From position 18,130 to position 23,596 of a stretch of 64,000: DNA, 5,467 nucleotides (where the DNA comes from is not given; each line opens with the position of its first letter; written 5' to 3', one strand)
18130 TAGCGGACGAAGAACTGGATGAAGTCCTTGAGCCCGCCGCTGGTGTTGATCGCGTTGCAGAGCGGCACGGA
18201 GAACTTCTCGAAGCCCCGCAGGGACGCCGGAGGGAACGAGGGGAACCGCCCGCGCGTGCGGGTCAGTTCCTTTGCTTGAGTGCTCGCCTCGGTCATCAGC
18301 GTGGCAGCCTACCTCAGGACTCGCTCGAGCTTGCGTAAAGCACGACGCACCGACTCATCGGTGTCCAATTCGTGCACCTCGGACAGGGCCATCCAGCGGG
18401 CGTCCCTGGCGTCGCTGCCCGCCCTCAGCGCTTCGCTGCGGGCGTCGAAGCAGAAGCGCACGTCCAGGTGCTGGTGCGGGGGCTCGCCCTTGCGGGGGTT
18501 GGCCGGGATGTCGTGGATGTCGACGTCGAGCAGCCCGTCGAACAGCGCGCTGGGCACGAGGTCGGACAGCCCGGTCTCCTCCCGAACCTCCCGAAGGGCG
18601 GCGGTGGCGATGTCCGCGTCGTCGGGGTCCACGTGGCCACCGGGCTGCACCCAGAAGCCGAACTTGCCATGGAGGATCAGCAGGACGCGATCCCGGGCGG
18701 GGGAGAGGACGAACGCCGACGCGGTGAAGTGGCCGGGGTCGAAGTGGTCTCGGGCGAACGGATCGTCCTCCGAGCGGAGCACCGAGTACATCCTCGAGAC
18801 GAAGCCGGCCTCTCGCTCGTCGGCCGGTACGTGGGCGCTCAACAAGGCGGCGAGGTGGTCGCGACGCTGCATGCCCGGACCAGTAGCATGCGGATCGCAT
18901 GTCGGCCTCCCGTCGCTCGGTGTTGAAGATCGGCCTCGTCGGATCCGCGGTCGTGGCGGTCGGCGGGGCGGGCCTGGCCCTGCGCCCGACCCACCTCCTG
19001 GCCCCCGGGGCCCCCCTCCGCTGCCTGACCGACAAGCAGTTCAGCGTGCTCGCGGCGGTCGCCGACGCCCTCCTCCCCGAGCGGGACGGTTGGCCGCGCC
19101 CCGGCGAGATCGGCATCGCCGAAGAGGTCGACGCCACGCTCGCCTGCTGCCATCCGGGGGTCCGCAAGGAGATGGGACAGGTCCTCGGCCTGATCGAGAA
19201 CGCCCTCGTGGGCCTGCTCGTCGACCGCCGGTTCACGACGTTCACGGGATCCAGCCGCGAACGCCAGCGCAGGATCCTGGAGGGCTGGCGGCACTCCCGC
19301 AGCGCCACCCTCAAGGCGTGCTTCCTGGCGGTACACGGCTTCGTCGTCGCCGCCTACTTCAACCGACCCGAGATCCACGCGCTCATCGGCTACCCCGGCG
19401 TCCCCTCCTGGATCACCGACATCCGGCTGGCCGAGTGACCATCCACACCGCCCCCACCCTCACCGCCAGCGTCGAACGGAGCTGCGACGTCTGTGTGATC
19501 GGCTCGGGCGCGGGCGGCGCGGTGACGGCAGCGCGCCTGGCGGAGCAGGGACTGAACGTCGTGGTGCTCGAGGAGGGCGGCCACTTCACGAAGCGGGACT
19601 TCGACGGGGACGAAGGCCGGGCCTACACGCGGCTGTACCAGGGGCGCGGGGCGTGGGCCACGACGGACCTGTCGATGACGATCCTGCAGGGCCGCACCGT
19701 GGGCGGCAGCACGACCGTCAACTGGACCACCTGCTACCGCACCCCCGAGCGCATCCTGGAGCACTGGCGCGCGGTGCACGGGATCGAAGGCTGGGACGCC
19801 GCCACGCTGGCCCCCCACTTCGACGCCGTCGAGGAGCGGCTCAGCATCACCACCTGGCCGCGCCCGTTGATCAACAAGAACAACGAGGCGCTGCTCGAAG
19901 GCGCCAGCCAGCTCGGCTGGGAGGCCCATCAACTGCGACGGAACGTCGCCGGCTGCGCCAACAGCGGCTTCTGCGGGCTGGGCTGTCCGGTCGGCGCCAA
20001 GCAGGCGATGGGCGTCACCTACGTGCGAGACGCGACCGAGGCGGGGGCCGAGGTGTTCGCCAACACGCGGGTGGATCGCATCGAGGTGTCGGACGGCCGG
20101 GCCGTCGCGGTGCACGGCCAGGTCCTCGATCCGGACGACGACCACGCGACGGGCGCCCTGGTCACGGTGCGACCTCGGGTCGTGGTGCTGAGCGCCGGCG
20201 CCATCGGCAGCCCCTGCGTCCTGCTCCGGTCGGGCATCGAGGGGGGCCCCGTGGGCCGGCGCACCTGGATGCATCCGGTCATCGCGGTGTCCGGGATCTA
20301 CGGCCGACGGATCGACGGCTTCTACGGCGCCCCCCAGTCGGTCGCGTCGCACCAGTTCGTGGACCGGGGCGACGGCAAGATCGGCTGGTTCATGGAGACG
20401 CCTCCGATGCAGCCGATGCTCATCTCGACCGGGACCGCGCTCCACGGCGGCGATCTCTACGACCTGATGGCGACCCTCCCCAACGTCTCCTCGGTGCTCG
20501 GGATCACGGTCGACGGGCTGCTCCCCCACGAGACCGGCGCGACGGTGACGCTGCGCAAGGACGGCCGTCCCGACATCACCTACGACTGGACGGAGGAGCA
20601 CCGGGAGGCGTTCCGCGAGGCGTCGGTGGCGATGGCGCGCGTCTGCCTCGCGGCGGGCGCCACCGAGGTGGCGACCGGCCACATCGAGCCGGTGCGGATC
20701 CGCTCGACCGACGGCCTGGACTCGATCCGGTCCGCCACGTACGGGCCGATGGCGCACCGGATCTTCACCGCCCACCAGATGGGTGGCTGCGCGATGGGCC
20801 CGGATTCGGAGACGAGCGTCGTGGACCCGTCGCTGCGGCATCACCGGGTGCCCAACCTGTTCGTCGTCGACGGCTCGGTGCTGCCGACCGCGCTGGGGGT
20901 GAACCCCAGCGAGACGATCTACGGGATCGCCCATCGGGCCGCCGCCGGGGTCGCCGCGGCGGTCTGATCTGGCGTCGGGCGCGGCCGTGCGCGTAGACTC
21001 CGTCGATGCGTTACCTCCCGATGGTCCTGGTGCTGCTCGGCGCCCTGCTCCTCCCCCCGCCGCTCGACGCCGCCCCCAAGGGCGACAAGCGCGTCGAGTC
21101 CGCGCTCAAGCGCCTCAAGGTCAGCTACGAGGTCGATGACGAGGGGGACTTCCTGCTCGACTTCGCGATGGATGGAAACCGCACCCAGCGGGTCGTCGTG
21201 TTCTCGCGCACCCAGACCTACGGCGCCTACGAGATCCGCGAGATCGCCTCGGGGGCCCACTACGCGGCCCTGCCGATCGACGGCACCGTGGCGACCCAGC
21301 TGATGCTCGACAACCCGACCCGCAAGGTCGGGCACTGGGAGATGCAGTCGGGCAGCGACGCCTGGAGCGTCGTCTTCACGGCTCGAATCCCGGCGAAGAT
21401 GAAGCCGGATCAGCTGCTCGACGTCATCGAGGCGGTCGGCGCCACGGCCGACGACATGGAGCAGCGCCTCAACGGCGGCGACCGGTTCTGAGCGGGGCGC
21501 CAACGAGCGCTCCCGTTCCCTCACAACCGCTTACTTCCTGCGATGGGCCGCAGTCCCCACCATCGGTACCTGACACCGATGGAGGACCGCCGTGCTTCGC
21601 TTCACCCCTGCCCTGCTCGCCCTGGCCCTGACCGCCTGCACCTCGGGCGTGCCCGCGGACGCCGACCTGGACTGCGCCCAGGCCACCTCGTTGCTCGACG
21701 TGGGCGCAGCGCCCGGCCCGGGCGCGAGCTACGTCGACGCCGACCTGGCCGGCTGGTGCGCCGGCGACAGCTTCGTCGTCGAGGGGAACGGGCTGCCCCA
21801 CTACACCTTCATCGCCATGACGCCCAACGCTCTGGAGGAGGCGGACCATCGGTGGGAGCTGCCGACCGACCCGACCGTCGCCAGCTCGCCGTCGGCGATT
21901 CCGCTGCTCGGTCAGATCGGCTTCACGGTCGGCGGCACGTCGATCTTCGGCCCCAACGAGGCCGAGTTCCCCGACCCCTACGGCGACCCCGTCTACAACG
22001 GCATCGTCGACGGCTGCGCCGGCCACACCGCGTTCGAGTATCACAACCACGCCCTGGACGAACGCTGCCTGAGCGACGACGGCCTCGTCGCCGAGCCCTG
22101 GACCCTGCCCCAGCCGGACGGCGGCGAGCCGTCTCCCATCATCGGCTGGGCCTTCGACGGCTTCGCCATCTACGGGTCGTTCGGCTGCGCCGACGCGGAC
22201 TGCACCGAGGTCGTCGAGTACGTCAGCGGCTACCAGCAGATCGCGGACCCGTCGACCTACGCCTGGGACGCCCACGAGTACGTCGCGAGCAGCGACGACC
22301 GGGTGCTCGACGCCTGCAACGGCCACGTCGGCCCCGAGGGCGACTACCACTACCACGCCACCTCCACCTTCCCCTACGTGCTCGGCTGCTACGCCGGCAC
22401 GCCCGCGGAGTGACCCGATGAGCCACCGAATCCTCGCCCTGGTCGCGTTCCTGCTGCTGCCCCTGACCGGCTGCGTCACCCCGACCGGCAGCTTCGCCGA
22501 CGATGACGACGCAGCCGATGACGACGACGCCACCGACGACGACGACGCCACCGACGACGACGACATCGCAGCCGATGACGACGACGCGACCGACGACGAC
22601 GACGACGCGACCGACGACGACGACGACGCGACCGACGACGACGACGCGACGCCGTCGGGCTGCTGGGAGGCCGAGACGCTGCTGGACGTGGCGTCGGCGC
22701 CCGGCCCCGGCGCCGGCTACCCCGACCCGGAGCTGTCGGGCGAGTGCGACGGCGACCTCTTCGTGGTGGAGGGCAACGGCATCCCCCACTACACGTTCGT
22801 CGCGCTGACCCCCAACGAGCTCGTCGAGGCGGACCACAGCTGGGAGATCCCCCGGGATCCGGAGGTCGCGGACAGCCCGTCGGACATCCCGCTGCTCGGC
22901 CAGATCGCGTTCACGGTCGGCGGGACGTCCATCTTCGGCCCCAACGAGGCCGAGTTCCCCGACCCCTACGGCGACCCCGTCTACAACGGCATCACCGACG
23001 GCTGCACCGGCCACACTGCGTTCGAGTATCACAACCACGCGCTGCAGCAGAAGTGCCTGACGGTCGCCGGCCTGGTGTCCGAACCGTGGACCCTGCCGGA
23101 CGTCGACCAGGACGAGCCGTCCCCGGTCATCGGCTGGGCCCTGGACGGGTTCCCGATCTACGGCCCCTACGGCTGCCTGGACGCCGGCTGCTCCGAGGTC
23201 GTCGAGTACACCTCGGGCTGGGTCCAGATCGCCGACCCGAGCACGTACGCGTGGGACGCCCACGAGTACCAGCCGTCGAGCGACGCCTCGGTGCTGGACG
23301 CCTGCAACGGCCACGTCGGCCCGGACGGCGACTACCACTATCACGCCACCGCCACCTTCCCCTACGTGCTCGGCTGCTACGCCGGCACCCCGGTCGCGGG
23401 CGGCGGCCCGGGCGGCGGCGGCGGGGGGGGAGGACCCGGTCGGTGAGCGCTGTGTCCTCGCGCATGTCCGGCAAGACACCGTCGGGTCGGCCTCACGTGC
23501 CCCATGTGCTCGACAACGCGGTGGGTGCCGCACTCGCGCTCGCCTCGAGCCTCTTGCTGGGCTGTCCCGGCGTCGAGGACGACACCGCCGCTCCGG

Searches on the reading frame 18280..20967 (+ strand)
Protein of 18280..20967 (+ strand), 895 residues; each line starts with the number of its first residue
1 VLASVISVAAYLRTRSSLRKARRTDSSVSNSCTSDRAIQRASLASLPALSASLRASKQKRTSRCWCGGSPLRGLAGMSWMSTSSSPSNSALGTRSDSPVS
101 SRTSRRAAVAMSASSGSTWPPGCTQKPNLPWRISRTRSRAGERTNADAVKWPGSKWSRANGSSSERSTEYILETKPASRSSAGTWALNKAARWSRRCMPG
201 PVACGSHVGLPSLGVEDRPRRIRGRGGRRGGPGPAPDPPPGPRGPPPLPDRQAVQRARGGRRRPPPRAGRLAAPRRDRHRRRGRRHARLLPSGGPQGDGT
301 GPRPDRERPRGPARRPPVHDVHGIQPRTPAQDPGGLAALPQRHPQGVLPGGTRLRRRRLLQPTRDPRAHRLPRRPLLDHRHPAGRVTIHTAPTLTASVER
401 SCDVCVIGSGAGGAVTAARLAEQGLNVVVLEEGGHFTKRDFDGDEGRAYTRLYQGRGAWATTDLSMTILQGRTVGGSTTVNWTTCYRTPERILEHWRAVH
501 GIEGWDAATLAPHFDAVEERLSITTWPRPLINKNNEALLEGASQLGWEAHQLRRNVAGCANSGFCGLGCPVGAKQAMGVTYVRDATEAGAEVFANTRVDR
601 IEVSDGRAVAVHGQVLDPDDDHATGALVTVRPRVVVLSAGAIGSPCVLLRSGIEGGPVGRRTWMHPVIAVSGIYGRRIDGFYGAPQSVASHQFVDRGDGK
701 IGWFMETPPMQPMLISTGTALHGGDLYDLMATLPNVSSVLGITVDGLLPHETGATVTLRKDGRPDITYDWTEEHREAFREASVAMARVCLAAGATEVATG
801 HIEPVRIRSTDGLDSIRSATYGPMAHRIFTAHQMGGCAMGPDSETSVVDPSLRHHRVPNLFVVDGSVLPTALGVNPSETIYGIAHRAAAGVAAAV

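Call 9: search_protein_families(library=pfam, proteins=[window:18280-20967:+], max_evalue=0.001)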
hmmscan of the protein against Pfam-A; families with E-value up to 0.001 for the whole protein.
window:18280-20967:+ (895 aa): 7 families
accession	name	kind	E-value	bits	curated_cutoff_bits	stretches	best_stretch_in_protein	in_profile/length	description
PF00732.25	GMC_oxred_N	-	1.1e-53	182.7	23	1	449-667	1-218/218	GMC oxidoreductase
PF05199.19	GMC_oxred_C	-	1.4e-25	90.9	24.6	1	755-884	6-139/139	GMC oxidoreductase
PF01266.30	DAO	-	3.2e-10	40.5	27.9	1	403-643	1-206/353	FAD dependent oxidoreductase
PF00890.30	FAD_binding_2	-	2.6e-08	33.9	20.4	1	403-435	1-33/414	FAD binding domain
PF13450.12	NAD_binding_8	-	2.5e-06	28.1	21.9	1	406-436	1-31/68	NAD(P)-binding Rossmann-like domain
PF07992.20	Pyr_redox_2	-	0.00026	20.9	26.1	1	403-437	2-36/291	Pyridine nucleotide-disulphide oxidoreductase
PF01494.25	FAD_binding_3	-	0.00058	19.6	22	0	402-432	2-32/349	FAD binding domain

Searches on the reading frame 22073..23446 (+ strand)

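Call 9: search_protein_families(library=pfam, proteins=[window:22073-23446:+], max_evalue=0.001)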
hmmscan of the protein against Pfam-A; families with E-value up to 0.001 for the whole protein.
window:22073-23446:+ (457 aa): 1 family
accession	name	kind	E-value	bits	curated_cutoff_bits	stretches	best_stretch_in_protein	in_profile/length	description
PF14240.11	YHYH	-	5.7e-25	88.9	25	1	256-438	1-193/193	YHYH protein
